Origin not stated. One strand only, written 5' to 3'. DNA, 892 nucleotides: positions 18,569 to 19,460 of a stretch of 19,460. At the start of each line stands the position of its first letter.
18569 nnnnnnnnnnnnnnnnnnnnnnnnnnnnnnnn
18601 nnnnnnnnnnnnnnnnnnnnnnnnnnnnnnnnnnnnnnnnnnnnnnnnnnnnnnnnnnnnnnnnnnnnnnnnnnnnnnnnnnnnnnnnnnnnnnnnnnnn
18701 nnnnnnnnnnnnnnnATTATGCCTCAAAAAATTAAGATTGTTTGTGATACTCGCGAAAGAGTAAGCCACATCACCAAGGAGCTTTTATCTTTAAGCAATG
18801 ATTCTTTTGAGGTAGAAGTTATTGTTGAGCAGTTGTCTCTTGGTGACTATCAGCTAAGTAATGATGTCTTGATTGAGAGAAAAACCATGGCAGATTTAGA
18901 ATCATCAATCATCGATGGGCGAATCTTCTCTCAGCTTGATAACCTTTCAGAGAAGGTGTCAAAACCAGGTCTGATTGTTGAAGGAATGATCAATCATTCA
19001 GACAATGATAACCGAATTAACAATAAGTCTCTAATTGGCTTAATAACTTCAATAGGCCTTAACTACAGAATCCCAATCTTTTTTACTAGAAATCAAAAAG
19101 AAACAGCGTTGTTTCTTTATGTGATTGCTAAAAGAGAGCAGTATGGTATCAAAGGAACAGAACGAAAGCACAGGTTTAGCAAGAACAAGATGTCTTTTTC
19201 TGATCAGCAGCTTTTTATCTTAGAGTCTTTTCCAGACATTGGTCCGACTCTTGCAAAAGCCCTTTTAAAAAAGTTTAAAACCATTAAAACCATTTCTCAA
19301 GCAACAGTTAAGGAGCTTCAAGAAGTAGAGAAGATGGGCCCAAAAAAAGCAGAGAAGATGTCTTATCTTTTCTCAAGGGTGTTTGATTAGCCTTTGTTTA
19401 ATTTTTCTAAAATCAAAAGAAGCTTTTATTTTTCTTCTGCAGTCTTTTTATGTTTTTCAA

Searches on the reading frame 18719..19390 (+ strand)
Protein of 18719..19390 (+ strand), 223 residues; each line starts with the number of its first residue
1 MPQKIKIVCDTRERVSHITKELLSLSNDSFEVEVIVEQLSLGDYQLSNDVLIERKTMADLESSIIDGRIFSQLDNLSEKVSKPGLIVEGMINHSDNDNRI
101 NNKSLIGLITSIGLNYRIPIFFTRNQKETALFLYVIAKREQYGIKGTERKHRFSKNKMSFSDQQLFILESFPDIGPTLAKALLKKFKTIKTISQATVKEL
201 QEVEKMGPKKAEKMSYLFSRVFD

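Call 3: search_protein_families(library=pfam, proteins=[window:18719-19390:+], max_evalue=0.1)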
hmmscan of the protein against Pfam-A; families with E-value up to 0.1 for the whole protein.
window:18719-19390:+ (223 aa): 8 families
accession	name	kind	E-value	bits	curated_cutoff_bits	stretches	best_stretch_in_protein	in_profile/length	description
PF02732.21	ERCC4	-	2.5e-26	92.7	24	1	10-135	2-139/140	ERCC4 domain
PF14520.12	HHH_5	-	2.7e-10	41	27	1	168-214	4-51/57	Helix-hairpin-helix domain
PF12826.13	HHH_2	-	3.1e-09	37.3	27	1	171-218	8-55/64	Helix-hairpin-helix motif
PF00633.29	HHH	-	0.00043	20.4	24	1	191-213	4-26/30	Helix-hairpin-helix motif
PF12836.13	HHH_3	-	0.013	16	27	1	168-214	16-60/65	Helix-hairpin-helix motif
PF20582.4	UPF0758_N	-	0.058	13.9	27.1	0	177-211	43-76/77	UPF0758 N-terminal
PF09182.16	PuR_N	-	0.069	13.5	24.6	0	13-63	4-54/70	Bacterial purine repressor, N-terminal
PF01367.25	5_3_exonuc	-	0.095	13.6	40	0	172-202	24-53/97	5'-3' exonuclease, C-terminal SAM fold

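Call 4: search_protein_families(library=ncbifam, proteins=[window:18719-19390:+], max_evalue=0.1)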
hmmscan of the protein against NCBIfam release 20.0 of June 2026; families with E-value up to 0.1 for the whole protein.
window:18719-19390:+ (223 aa): 16 families
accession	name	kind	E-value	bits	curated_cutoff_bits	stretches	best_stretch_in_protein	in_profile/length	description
NF010337.0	PRK13766.1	equivalog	2.2e-60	204.7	610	1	3-220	569-777/781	Hef nuclease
NF040956.1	Arch_Xpf_endonucase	equivalog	5.3e-38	130.8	300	1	5-219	2-210/222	3'-flap repair endonuclease Xpf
TIGR00596.1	rad1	subfamily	3.1e-11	42.4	806.65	1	4-88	585-664/813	DNA repair protein, RAD1 family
NF001824.0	PRK00558.1-5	equivalog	8.6e-07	27.7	451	1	164-215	590-641/652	excinuclease ABC subunit UvrC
NF011262.0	PRK14668.1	equivalog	3.8e-06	25.6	544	1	150-214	508-573/577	excinuclease ABC subunit C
NF010009.0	PRK13482.1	equivalog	3e-05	23.4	201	1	167-219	293-345/357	DNA integrity scanning diadenylate cyclase DisA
TIGR00575.1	dnlj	equivalog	4.7e-05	22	444.45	1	170-219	502-551/652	NAD-dependent DNA ligase LigA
NF005932.1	PRK07956.1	equivalog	7.1e-05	21.5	369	1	163-218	504-558/664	NAD-dependent DNA ligase LigA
NF010931.0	PRK14351.1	equivalog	8.1e-05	21.3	1051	1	170-218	532-580/692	NAD-dependent DNA ligase LigA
NF011260.0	PRK14666.1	equivalog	0.00012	20.9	649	1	168-215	639-686/698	excinuclease ABC subunit C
TIGR01259.1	comE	subfamily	0.00062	19.7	152.35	1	131-214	33-114/120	comEA protein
TIGR00084.2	ruvA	equivalog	0.0013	18.4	85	1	170-214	79-126/202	Holliday junction branch migration protein RuvA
TIGR02236.1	recomb_radA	equivalog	0.0034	16.8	361.15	1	168-214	2-49/311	DNA repair and recombination protein RadA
NF000642.1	PRK00024.1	equivalog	0.0042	16.8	180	1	177-215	33-71/212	RadC family protein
NF003301.0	PRK04301.1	equivalog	0.032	13.4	259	1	168-214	7-54/316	DNA repair and recombination protein RadA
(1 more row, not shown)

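Call 24: search_protein_families(library=padloc, proteins=[window:18719-19390:+], max_evalue=0.01)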
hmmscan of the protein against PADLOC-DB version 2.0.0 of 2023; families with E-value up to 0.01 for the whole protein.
window:18719-19390:+ (223 aa): 0 families
